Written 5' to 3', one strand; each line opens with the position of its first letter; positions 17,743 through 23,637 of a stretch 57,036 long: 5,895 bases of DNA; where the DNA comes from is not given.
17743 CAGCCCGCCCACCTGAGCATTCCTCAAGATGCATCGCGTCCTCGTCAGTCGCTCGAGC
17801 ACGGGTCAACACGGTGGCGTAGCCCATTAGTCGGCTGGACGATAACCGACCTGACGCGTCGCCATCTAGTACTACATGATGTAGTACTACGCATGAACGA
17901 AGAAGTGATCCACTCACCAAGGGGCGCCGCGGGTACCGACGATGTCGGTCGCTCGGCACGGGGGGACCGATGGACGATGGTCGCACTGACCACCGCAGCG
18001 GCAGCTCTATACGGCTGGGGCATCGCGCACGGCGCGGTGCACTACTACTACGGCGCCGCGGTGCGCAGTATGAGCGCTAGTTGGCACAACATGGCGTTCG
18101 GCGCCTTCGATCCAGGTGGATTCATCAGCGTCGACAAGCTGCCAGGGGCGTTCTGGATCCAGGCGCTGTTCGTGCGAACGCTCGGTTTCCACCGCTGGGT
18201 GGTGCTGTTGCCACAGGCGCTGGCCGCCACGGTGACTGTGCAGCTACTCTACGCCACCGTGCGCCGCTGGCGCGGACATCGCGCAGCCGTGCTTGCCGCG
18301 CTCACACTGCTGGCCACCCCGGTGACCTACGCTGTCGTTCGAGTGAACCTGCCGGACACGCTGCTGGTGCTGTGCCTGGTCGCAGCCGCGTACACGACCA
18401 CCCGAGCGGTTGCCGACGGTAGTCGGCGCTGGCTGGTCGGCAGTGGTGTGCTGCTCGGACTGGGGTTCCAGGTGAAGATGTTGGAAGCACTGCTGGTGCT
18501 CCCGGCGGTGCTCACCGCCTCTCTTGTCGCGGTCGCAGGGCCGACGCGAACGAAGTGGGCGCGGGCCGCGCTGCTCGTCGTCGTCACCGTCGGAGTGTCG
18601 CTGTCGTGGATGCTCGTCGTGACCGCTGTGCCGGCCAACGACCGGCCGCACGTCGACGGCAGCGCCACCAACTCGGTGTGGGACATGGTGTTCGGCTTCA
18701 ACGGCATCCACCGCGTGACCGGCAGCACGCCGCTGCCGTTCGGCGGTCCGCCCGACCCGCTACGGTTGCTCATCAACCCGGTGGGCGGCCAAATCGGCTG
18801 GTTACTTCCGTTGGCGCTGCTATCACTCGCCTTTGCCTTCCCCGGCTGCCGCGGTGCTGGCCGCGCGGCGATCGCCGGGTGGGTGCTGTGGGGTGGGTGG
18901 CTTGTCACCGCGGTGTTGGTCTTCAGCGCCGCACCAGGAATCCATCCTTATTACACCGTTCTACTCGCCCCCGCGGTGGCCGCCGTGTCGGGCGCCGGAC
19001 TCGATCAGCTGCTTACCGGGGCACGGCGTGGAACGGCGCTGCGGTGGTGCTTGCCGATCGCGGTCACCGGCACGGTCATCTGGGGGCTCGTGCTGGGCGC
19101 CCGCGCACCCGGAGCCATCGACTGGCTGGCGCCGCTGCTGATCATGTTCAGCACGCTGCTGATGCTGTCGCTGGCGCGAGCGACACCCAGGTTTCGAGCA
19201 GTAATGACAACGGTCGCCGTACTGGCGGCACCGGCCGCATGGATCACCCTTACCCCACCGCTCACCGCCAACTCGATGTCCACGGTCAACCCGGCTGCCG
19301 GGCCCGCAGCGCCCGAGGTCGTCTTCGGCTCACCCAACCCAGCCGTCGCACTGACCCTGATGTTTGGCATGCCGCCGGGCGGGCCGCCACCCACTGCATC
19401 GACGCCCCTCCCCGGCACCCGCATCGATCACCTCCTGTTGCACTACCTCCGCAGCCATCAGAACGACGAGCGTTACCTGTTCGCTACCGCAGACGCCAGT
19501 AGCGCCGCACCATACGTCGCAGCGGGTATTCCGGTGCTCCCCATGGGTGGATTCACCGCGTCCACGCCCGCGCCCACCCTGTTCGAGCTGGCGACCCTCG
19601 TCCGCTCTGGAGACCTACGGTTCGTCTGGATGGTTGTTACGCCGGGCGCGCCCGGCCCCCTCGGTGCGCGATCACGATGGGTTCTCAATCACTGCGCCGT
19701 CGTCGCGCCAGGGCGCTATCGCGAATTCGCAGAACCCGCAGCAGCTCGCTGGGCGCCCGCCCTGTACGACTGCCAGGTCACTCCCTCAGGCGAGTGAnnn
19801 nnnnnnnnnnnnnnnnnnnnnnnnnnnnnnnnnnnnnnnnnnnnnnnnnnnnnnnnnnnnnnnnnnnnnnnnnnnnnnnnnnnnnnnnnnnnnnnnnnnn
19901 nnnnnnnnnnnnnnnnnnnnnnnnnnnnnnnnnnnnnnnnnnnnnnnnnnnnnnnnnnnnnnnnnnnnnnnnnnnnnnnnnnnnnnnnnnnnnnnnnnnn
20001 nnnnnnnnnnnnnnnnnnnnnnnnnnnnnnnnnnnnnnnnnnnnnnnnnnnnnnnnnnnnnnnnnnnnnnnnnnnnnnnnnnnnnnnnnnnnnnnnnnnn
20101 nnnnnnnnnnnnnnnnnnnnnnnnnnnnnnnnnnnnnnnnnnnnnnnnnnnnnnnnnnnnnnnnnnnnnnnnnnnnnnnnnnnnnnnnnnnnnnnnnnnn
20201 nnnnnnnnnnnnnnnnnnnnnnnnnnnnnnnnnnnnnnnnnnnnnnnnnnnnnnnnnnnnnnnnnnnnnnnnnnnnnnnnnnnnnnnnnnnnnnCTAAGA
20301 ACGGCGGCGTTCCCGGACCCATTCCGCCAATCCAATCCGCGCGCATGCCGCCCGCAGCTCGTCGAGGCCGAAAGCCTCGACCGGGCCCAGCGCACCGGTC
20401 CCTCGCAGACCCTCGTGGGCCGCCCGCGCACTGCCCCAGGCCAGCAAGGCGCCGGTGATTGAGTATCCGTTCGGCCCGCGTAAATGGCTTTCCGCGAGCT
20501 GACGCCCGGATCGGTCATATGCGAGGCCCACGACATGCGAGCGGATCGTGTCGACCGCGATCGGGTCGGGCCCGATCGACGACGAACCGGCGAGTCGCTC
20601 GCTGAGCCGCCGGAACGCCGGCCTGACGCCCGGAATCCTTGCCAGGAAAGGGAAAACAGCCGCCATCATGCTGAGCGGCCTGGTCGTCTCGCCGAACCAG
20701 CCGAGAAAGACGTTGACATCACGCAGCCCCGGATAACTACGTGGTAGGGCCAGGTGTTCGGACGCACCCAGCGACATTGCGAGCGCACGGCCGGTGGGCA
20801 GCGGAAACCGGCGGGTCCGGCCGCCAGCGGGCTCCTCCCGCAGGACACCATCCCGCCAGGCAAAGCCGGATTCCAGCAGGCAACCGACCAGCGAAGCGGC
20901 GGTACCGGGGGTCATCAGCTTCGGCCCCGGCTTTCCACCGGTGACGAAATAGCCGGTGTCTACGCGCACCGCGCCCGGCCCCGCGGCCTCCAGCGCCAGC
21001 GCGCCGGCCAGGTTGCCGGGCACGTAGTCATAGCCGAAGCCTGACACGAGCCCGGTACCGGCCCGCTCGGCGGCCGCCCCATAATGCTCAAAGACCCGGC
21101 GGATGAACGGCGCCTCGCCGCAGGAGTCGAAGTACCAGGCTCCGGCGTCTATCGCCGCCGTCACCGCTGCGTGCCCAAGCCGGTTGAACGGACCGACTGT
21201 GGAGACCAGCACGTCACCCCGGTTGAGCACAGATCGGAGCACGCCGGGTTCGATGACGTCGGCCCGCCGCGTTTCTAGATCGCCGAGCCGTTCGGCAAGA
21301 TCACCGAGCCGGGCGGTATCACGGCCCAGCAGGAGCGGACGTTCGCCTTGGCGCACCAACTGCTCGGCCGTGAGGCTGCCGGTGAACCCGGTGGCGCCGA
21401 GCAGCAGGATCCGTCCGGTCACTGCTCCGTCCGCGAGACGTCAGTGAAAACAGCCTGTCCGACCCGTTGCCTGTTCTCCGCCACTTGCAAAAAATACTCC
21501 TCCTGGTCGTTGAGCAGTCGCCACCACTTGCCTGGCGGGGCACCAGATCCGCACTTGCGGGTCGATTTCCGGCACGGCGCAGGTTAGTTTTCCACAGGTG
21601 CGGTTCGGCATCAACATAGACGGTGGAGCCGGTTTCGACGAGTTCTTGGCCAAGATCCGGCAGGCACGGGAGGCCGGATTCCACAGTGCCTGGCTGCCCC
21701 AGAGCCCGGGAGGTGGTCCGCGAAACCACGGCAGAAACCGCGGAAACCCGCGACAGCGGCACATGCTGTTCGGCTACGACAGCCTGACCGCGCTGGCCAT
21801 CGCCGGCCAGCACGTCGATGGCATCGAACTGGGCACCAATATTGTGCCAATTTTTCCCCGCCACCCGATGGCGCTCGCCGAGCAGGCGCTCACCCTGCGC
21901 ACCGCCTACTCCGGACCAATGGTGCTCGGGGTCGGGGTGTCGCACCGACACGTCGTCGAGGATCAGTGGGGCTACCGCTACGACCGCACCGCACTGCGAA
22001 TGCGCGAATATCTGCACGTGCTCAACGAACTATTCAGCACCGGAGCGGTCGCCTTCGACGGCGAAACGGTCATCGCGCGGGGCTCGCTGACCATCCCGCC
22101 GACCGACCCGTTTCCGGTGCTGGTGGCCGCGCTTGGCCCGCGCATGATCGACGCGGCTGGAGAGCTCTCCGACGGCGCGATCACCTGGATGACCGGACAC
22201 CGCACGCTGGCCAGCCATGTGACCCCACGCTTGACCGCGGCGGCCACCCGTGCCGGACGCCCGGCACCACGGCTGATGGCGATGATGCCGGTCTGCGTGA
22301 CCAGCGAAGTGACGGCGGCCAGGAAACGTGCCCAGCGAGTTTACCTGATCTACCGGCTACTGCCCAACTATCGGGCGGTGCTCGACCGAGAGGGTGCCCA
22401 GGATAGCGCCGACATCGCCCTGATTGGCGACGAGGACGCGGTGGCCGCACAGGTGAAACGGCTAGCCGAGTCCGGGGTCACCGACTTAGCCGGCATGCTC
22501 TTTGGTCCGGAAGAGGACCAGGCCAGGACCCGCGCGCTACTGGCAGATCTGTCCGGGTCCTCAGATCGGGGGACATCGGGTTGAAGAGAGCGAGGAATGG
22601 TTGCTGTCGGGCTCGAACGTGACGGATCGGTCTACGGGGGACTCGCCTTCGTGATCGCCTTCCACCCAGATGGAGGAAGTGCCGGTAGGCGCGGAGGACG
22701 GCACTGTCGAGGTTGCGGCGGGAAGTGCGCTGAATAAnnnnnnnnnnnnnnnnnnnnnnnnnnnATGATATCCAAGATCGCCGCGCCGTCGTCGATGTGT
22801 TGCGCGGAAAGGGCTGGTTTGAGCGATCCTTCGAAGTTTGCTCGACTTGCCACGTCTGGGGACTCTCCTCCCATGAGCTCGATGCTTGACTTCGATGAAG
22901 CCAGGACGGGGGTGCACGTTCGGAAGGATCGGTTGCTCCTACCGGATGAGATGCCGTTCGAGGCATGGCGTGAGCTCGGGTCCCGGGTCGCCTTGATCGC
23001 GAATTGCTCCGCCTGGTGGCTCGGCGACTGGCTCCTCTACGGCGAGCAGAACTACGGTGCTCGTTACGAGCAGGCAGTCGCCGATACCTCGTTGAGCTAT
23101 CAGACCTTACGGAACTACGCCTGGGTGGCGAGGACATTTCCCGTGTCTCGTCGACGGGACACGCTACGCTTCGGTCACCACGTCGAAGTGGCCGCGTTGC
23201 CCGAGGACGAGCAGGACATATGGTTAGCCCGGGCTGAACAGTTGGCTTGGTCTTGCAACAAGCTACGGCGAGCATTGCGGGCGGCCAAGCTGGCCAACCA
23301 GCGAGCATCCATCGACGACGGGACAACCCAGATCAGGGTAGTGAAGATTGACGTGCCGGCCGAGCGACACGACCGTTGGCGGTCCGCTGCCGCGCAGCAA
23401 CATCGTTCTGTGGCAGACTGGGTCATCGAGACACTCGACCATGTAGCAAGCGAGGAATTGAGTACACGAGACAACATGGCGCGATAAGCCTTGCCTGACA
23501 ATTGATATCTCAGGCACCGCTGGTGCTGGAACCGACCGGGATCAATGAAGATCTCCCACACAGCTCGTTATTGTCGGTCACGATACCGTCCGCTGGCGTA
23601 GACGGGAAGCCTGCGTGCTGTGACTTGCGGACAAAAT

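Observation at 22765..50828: Hybrid cluster: halo-tryptophan operon + type II-like reducing PKS + UbiA transferase + split kinase, with no counterpart I can name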

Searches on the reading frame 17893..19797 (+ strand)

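Call 34: search_protein_families(library=pfam, proteins=[window:17893-19797:+], max_evalue=0.0001)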
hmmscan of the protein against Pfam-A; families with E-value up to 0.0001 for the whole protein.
window:17893-19797:+ (634 aa): 3 families
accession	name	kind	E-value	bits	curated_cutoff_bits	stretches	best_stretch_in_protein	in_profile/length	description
PF13231.12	PMT_2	-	3.8e-29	102.4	26.1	1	83-239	3-160/160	Dolichyl-phosphate-mannose-protein mannosyltransferase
PF24878.1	YkcB_C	-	3e-19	69.2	27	1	515-597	1-82/85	Putative mannosyltransferase YkcB-like, C-terminal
PF02366.24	PMT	-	3.7e-05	23.8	22.7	1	99-224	80-211/245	Dolichyl-phosphate-mannose-protein mannosyltransferase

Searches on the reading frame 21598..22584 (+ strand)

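Call 8: search_protein_families(library=pfam, proteins=[window:21598-22584:+], max_evalue=0.001)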
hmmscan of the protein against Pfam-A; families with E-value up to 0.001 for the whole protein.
window:21598-22584:+ (328 aa): 1 family
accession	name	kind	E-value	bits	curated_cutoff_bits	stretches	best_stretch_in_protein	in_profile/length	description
PF00296.26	Bac_luciferase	-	5.9e-45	154.4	27.9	1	11-295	19-313/314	Luciferase-like monooxygenase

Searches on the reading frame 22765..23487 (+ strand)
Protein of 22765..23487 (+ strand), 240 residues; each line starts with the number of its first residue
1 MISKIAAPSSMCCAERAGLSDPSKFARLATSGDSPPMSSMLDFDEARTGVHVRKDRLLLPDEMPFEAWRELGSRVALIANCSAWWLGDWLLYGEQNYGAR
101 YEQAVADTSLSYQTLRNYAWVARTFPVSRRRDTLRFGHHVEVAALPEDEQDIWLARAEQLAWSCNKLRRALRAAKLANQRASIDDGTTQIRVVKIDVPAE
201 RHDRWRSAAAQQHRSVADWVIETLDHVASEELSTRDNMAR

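Call 6: search_protein_families(library=pfam, proteins=[window:22765-23487:+], max_evalue=0.001)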
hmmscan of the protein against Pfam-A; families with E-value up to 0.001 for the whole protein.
window:22765-23487:+ (240 aa): 0 families

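Call 25: search_protein_families(library=ncbifam, proteins=[window:22765-23487:+], max_evalue=0.001)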
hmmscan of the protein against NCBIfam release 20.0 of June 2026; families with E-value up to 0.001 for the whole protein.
window:22765-23487:+ (240 aa): 1 family
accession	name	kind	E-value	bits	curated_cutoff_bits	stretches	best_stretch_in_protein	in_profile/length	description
NF038070.1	LmbU_fam_TF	subfamily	6.7e-63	211.7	125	1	56-226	3-170/171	LmbU family transcriptional regulator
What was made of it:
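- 22765..23487 (+): Module B: LmbU-family transcriptional regulator. NCBIfam NF038070, 6.7e-63, 211.7 bits against cutoff 125 (call 25).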

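Call 78: search_protein_families(library=pfam, proteins=[window:22765-23487:+], max_evalue=1)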
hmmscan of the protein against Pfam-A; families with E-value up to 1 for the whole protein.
window:22765-23487:+ (240 aa): 1 family
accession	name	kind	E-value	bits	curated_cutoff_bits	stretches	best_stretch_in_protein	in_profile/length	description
PF09386.16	ParD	-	0.011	16.6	27.3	1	194-224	5-35/80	Antitoxin ParD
